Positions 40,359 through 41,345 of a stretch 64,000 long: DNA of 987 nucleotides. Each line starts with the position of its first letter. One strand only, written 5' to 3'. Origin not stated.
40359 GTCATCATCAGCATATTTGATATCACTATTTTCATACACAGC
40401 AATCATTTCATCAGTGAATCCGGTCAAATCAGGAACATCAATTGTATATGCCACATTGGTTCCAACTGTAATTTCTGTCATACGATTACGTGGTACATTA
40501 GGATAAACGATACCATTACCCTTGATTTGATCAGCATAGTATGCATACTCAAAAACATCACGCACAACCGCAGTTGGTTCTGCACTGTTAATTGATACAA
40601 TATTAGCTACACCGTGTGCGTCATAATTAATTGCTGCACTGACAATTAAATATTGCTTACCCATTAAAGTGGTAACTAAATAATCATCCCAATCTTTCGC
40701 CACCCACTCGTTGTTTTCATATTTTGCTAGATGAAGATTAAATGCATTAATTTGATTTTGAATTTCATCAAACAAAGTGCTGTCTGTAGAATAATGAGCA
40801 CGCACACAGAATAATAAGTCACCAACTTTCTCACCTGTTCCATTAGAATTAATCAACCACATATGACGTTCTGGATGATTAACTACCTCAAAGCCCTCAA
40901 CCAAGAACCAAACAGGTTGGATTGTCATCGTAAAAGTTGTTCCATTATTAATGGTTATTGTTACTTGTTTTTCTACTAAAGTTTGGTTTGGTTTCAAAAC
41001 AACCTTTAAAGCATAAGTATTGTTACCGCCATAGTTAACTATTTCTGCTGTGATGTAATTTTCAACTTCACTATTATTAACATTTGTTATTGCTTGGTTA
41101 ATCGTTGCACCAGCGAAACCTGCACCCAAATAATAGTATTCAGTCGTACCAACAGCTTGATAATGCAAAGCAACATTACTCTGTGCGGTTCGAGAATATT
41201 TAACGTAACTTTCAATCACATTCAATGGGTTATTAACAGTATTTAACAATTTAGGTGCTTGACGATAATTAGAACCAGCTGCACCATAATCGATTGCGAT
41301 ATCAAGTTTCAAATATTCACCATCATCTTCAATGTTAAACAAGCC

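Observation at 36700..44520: At least 11 tandem ~240-aa modules defined by a QA(I/V)GT ... (I/V)xPx(Y/L)F motif pair I cannot assign to a known domain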

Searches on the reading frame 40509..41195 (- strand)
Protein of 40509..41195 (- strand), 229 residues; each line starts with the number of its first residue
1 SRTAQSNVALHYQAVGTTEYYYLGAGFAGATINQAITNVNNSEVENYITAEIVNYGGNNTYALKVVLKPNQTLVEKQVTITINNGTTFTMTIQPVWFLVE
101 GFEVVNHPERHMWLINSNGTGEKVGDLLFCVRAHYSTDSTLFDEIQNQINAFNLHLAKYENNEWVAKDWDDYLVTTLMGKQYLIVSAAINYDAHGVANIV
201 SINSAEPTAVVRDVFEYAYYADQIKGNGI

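Call 13: find_homologous_proteins(query=A1)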
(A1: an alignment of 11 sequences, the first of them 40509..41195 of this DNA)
Query A1 (11 sequences): 3775 candidates shared short words with the query, none scored E <= 0.001.

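Call 21: search_protein_representatives(alignment_id=A1)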
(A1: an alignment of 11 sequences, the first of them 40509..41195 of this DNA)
Query: 11 sequences, 219 profile positions. Proteins with E-value up to 0.001 (for the whole library): 19; up to 1e-10: 17; up to 1e-30: 11. The best 19 are listed.
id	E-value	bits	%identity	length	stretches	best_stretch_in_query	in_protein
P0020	0.0e+00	1111.2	-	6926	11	2-216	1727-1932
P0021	0.0e+00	1084.5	-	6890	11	2-217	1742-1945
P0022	8.5e-287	960.6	-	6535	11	3-216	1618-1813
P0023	3.2e-280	939.1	-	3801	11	2-214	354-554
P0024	2.8e-228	769.3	-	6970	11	4-215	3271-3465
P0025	2.0e-143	491.9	-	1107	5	3-216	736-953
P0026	2.3e-142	488.4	-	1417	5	6-213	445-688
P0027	4.1e-131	451.6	-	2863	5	2-216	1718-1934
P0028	1.2e-123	427.2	-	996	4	2-216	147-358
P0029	2.6e-53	197.2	-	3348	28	48-106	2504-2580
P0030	3.2e-33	131.6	-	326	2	4-185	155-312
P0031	2.8e-30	122.0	-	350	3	2-215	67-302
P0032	2.2e-29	119.0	-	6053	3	5-202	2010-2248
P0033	3.7e-20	88.9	-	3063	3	7-200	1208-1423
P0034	7.2e-17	78.1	-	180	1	2-106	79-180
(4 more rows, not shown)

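Call 36: predict_structure(alignment_id=A2)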
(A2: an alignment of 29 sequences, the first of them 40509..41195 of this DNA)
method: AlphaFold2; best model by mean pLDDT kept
length: 229 residues; sequences in the alignment: 29
mean_pLDDT: 90.6   pTM: 0.85
mean pLDDT of the five models: 90.6, 90.0, 89.8, 89.4, 89.1
residues with pLDDT >= 90: 176; 70-90: 35; 50-70: 11; < 50: 7
segments of 3 or more residues with pLDDT < 50: 1-5
pLDDT, mean of each block of 10 residues (from residue 1): 60 98 93 96 96 92 98 96 95 98 94 85 91 98 98 94 89 92 96 95 77 94 57
secondary structure, 60 per line:
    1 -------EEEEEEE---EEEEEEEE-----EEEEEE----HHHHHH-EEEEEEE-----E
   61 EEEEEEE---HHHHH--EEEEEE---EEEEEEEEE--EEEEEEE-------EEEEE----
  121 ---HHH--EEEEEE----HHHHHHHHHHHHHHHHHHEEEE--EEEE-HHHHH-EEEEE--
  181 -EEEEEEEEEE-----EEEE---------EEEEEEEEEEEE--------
elements in order: E8-14 E18-25 E31-36 H41-46 E48-54 E60-67 H71-75 E78-83 E87-95 E98-104 E112-116 E129-134 H139-156 E157-160 E163-166 H168-172 E174-178 E182-191 E197-200 E210-221

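Call 39: fold_search(model_id=the predicted structure, library=pdb)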
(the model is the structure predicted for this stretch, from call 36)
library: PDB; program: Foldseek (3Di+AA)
matches with E <= 10: 1981; with E <= 0.001: 47
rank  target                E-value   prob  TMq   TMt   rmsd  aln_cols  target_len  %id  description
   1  6vfu_B                1.5e-05  0.99  0.24  0.15  17.0       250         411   12  Crystal structure of human protocadherin 19 EC1-EC4 (released 2020-03-11)
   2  2yd5                  4.4e-05  0.98  0.24  0.26  15.2       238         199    7  Crystal structure of the N-terminal Ig1-2 module of Human Receptor Protein Tyrosine Phosphatase LAR (released 2011-04-13)
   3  3pxj_C                5.9e-05  0.99  0.24  0.28  14.1       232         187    7  Tandem Ig repeats of Dlar (released 2011-03-23)
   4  7zv9_F                8.4e-05  0.99  0.28  0.18  13.6       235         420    9  Crystal structure of FLT3 in complex with a monomeric FLT3 Ligand variant (released 2023-05-31)
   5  7zv9_J                8.9e-05  0.99  0.25  0.16  13.8       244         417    7  Crystal structure of FLT3 in complex with a monomeric FLT3 Ligand variant (released 2023-05-31)
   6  6dld_A                1.4e-04  0.97  0.23  0.20  13.2       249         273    6  Crystal structure of IgLON5/NEGR1 heterodimer (released 2019-04-10)
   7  7zv9_D                1.5e-04  0.98  0.25  0.16  13.7       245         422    7  Crystal structure of FLT3 in complex with a monomeric FLT3 Ligand variant (released 2023-05-31)
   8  12dl_AA               1.7e-04  0.99  0.30  0.15  10.5       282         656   10  Native structure of the cytoplasmic lattice (CPL) asymmetric unit from mouse MII eggs (released 2026-04-08)
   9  2ill                  1.9e-04  0.97  0.24  0.27  12.7       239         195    5  Anomalous substructure of Titin-A168169 (released 2007-02-20)
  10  7zv9_N                2.0e-04  0.97  0.24  0.16  13.7       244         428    9  Crystal structure of FLT3 in complex with a monomeric FLT3 Ligand variant (released 2023-05-31)
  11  3pxj_A                2.0e-04  0.97  0.25  0.28  14.5       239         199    8  Tandem Ig repeats of Dlar (released 2011-03-23)
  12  4zi9_A                2.0e-04  0.94  0.25  0.20  18.5       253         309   10  Structure of mouse clustered PcdhgA1 EC1-3 (released 2015-10-28)
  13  4fqp_A                2.1e-04  0.95  0.22  0.18  17.1       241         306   10  Crystal structure of human Nectin-like 5 full ectodomain (D1-D3) (released 2012-08-22)
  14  6eg0_B                2.1e-04  0.95  0.23  0.18  14.2       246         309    7  Crystal structure of Dpr4 Ig1-Ig2 in complex with DIP-Eta Ig1-Ig3 (released 2018-11-28)
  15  1epf_C                2.1e-04  0.72  0.18  0.20  15.2       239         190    9  CRYSTAL STRUCTURE OF THE TWO N-TERMINAL IMMUNOGLOBULIN DOMAINS OF THE NEURAL CELL ADHESION MOLECULE (NCAM) (released 2000-10-09)
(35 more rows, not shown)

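Call 45: search_solved_structures(query=A2, max_evalue=10)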
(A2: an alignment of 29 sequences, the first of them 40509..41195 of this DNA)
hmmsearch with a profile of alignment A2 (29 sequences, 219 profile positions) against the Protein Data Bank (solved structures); distinct sequences matched with E-value up to 10: 2.
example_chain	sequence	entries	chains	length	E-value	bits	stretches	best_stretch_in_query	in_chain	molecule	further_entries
9cgm_A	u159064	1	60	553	0.28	14.2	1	126-191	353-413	Capsid protein VP1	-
9mqd_H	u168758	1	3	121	0.67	13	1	122-192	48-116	Heavy chain of Fab 310-12D03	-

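Call 60: search_protein_families(library=pfam, proteins=[P0029, P0033], max_evalue=0.01)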
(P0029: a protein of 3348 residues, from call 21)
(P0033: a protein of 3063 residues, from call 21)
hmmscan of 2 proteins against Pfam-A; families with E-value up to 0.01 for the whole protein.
P0029 (3348 aa): 3 families
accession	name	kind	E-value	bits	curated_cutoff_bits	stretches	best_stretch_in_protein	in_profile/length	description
PF17963.7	Big_9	-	2e-46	157.2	23.6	0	865-958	2-87/89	Bacterial Ig domain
PF17892.7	Cadherin_5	-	3.4e-08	33.6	26.5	0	2480-2578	2-98/98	Cadherin-like domain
PF18565.7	Glyco_hydro2_C5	-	0.00052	20.3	32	0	2952-2976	11-35/103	Glycoside hydrolase family 2 C-terminal domain 5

P0033 (3063 aa): 1 family
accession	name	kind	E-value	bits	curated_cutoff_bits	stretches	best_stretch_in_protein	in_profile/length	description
PF07581.17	Glug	-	8.7e-07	29.4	20.5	1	1726-1749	2-26/28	The GLUG motif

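Call 68: search_protein_families(library=pfam, alignment_id=A2, max_evalue=5)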
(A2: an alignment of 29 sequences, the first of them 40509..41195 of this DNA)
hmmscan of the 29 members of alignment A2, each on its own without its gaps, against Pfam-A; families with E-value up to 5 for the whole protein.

A. member 1, window:40509-41195:- (229 aa): 1 family
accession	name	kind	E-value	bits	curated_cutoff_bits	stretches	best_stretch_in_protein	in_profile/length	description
PF01789.22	PsbP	-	0.085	13.3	23.5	1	30-93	69-133/155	PsbP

B. families by the number of members that match (of 29 scanned): 21 families
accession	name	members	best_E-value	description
PF18991.6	DUF5724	1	0.013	Family of unknown function (DUF5724)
PF02408.26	CUB_2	1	0.015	CUB-like domain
PF01389.23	OmpA_membrane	1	0.022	OmpA-like transmembrane domain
PF23401.1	HTH_Card1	1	0.034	Card1 hinge domain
PF20525.3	DUF6740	1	0.035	Family of unknown function (DUF6740)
PF22456.1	PqqF-like_C_4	1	0.039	PQQ synthase PqqF-like, C-terminal lobe domain 4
PF12574.13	120_Rick_ant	1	0.043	120 KDa Rickettsia surface antigen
PF09101.17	Exotox-A_bind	1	0.044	Exotoxin A binding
PF03944.20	Endotoxin_C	1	0.045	delta endotoxin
PF24992.1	DUF7777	1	0.05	Domain of unknown function (DUF7777)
PF12970.12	DUF3858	1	0.056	Domain of Unknown Function with PDB structure (DUF3858)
PF17433.7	Glyco_hydro_49N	1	0.058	Glycosyl hydrolase family 49 N-terminal Ig-like domain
PF12296.13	HsbA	1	0.064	Hydrophobic surface binding protein A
PF01958.23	Asp_DH_C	1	0.078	Aspartate dehydrogenase, C-terminal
PF15542.11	Ntox50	1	0.083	Bacterial toxin 50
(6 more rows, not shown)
